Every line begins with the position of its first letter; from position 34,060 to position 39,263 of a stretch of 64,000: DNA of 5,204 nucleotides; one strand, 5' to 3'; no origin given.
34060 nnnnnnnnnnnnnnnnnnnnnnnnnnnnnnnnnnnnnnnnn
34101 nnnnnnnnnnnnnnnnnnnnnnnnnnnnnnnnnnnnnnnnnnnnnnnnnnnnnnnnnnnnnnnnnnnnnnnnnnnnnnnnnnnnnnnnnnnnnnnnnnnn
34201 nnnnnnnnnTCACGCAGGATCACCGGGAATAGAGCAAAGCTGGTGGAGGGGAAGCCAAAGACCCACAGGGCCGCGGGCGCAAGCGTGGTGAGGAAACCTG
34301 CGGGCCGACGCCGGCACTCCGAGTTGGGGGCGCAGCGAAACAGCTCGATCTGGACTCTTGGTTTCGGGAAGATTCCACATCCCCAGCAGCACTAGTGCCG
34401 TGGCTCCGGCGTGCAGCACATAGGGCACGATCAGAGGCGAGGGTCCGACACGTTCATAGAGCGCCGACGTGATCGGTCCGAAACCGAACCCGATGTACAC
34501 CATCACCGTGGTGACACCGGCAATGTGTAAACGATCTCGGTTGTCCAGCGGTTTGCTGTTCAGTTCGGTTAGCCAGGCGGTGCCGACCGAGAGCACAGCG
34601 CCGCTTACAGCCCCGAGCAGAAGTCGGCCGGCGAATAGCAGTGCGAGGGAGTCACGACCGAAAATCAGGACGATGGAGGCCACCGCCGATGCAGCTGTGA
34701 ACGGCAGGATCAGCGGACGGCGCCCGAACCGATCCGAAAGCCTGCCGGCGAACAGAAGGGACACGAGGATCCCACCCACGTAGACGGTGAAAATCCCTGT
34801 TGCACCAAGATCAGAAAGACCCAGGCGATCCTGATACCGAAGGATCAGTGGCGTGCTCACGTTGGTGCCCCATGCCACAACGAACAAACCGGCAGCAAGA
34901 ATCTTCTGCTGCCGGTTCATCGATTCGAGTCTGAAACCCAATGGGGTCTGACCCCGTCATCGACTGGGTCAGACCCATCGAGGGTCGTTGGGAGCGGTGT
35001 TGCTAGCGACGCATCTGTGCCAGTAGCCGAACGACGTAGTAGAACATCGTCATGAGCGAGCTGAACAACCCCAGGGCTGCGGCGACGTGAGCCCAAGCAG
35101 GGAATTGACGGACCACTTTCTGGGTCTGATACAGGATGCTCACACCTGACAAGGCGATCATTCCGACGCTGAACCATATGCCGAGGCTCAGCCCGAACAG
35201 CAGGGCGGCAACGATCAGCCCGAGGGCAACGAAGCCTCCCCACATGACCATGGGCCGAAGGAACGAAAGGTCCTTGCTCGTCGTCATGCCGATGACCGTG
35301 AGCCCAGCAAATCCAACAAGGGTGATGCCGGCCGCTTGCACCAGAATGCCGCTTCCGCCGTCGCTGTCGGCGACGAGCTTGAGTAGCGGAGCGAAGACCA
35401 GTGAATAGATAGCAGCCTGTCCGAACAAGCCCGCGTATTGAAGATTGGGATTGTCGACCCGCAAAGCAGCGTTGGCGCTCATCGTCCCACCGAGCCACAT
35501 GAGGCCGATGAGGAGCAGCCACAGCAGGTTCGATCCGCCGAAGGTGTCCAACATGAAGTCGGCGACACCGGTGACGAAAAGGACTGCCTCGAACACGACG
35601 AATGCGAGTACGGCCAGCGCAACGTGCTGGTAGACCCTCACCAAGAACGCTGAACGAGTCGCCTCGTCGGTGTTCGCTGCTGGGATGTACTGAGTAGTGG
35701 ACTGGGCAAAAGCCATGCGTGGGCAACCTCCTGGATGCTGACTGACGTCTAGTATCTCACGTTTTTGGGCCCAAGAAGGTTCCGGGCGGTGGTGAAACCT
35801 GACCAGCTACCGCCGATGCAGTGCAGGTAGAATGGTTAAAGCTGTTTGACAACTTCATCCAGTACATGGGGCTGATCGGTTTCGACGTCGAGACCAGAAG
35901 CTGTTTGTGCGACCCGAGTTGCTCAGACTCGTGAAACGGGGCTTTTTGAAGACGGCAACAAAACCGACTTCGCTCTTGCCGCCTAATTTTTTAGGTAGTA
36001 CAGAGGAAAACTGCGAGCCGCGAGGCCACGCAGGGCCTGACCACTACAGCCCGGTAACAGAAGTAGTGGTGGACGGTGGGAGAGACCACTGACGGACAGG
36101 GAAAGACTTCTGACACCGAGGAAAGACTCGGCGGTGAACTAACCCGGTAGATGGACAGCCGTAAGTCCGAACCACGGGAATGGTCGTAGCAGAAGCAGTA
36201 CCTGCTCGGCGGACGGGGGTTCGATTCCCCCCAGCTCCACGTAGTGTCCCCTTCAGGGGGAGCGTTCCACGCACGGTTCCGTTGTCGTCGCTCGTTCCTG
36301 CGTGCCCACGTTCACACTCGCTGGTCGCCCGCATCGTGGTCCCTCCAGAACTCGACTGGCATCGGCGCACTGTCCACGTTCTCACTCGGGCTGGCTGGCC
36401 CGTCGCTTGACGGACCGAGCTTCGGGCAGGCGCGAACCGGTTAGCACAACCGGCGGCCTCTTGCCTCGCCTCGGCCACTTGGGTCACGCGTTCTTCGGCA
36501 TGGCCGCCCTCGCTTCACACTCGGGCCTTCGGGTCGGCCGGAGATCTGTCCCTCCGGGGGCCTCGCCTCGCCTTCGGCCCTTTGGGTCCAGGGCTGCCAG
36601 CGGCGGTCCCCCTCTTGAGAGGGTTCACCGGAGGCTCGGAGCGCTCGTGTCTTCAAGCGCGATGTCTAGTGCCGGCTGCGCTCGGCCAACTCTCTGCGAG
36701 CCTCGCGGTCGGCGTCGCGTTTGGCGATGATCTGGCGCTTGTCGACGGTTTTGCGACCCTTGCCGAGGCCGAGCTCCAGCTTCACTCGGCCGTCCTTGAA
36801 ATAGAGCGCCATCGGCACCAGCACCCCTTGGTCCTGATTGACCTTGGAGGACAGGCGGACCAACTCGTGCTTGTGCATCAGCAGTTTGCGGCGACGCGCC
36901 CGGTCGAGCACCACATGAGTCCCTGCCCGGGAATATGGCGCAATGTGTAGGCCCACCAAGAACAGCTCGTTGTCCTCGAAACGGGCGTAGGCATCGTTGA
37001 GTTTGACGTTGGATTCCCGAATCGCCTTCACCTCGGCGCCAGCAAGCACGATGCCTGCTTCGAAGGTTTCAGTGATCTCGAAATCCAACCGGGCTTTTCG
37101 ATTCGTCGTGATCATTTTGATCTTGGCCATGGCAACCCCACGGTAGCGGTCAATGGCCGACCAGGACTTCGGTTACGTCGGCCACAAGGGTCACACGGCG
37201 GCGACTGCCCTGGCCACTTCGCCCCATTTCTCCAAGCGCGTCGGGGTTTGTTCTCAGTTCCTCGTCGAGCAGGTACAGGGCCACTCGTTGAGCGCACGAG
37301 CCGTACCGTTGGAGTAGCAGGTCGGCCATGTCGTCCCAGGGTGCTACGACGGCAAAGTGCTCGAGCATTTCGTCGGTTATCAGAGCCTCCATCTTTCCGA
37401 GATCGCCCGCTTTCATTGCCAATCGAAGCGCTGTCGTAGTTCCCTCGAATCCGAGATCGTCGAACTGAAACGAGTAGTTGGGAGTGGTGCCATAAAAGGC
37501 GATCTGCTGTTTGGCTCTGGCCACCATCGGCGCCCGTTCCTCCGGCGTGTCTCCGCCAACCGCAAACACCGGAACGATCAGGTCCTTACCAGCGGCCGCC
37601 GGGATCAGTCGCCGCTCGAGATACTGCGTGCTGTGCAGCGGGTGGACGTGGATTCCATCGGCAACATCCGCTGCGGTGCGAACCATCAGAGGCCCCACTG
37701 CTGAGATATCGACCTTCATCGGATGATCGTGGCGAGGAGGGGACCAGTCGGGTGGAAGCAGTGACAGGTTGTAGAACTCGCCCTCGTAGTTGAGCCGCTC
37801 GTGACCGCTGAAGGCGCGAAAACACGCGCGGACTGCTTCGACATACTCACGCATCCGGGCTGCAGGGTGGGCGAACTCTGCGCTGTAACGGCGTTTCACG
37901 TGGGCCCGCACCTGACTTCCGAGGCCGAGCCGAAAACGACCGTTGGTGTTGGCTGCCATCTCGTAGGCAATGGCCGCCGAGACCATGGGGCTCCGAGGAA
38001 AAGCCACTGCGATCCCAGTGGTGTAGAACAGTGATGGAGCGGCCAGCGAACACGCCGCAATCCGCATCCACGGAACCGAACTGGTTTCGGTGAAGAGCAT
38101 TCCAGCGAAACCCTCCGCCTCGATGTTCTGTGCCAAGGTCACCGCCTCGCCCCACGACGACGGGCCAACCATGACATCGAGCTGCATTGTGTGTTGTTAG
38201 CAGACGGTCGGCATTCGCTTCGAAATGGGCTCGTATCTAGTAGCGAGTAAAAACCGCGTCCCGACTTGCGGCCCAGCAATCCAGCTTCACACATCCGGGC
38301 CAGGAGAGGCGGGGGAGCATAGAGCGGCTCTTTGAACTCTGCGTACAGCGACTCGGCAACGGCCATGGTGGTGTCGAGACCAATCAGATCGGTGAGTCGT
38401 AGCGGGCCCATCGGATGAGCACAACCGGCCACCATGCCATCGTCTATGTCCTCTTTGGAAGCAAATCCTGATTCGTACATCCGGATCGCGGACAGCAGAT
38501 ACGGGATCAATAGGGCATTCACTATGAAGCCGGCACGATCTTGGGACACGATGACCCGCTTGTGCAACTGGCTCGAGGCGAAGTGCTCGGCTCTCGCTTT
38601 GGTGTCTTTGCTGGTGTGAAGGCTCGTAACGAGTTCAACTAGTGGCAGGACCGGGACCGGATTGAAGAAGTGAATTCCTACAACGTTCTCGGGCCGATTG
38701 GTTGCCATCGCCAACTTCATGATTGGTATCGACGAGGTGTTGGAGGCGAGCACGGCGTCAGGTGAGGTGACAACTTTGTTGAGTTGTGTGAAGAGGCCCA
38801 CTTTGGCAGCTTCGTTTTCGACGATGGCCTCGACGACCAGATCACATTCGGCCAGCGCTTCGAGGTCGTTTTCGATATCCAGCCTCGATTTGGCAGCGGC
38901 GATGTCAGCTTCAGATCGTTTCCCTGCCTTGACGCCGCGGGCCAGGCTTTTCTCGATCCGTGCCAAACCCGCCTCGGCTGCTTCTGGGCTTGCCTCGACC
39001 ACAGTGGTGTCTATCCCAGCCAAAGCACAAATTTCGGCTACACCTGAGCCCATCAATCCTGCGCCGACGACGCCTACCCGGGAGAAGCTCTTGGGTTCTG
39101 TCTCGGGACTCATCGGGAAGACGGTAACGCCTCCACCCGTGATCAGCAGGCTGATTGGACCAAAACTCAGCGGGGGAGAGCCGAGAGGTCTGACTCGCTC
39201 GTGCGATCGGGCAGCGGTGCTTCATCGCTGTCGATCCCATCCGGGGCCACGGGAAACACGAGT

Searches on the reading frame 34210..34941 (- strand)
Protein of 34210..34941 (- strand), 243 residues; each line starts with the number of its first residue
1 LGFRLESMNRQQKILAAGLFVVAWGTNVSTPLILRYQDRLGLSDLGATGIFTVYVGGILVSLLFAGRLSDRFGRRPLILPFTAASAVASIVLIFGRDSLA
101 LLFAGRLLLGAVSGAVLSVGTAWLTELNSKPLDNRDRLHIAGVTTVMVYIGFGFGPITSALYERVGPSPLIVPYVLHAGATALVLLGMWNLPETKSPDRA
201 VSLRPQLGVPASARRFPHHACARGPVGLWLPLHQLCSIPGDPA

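Call 61: search_protein_families(library=pfam, proteins=[window:34210-34941:-], max_evalue=0.000001)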
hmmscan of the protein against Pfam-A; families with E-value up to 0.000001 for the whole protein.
window:34210-34941:- (243 aa): 2 families
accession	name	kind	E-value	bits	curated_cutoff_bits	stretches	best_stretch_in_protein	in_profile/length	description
PF07690.21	MFS_1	-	2.2e-20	73.3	33.4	1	15-213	1-194/347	Major Facilitator Superfamily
PF00083.30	Sugar_tr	-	1.2e-12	48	22.3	1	43-195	44-195/452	Sugar (and other) transporter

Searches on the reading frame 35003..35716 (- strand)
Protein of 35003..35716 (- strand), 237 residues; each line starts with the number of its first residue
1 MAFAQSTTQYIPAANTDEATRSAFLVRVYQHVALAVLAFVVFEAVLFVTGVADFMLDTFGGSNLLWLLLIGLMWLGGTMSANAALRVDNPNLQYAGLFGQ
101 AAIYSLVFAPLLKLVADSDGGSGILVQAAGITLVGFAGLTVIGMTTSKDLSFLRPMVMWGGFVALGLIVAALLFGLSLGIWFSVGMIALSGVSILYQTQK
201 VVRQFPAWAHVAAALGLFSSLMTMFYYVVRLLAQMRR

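Call 61: search_protein_families(library=pfam, proteins=[window:35003-35716:-], max_evalue=0.000001)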
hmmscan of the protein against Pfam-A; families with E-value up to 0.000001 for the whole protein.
window:35003-35716:- (237 aa): 1 family
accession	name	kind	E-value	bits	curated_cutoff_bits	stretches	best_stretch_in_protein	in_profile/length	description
PF01027.25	Bax1-I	-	1.8e-22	80.6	34.1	1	23-232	2-207/207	Inhibitor of apoptosis-promoting Bax1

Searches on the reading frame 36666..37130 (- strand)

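Call 61: search_protein_families(library=pfam, proteins=[window:36666-37130:-], max_evalue=0.000001)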
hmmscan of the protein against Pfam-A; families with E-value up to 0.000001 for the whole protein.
window:36666-37130:- (154 aa): 1 family
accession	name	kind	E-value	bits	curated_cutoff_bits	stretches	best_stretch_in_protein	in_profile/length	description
PF01668.23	SmpB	-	7.1e-52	175.6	27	1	7-149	1-142/143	SmpB protein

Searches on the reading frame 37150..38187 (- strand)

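Call 61: search_protein_families(library=pfam, proteins=[window:37150-38187:-], max_evalue=0.000001)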
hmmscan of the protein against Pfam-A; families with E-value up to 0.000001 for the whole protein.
window:37150-38187:- (345 aa): 1 family
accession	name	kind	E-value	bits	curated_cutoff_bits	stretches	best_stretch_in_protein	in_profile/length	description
PF00296.26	Bac_luciferase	-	2.5e-43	149.1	27.9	1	10-296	19-309/314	Luciferase-like monooxygenase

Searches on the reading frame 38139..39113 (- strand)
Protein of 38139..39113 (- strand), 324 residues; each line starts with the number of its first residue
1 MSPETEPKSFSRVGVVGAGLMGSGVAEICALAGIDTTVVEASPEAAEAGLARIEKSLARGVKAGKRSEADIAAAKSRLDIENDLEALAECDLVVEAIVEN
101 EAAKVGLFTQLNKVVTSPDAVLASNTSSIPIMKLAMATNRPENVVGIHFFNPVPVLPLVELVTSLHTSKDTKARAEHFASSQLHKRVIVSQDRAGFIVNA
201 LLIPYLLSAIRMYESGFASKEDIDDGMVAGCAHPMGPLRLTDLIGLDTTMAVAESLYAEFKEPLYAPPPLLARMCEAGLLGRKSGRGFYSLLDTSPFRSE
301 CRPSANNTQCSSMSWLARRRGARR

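Call 61: search_protein_families(library=pfam, proteins=[window:38139-39113:-], max_evalue=0.000001)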
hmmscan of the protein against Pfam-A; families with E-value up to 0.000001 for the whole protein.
window:38139-39113:- (324 aa): 2 families
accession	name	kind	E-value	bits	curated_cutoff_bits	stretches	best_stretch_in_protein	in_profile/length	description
PF02737.24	3HCDH_N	-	2.4e-55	187.7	22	1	13-192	2-179/180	3-hydroxyacyl-CoA dehydrogenase, NAD binding domain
PF00725.27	3HCDH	-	8.6e-31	106.8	22.1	1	195-290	1-96/97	3-hydroxyacyl-CoA dehydrogenase, C-terminal domain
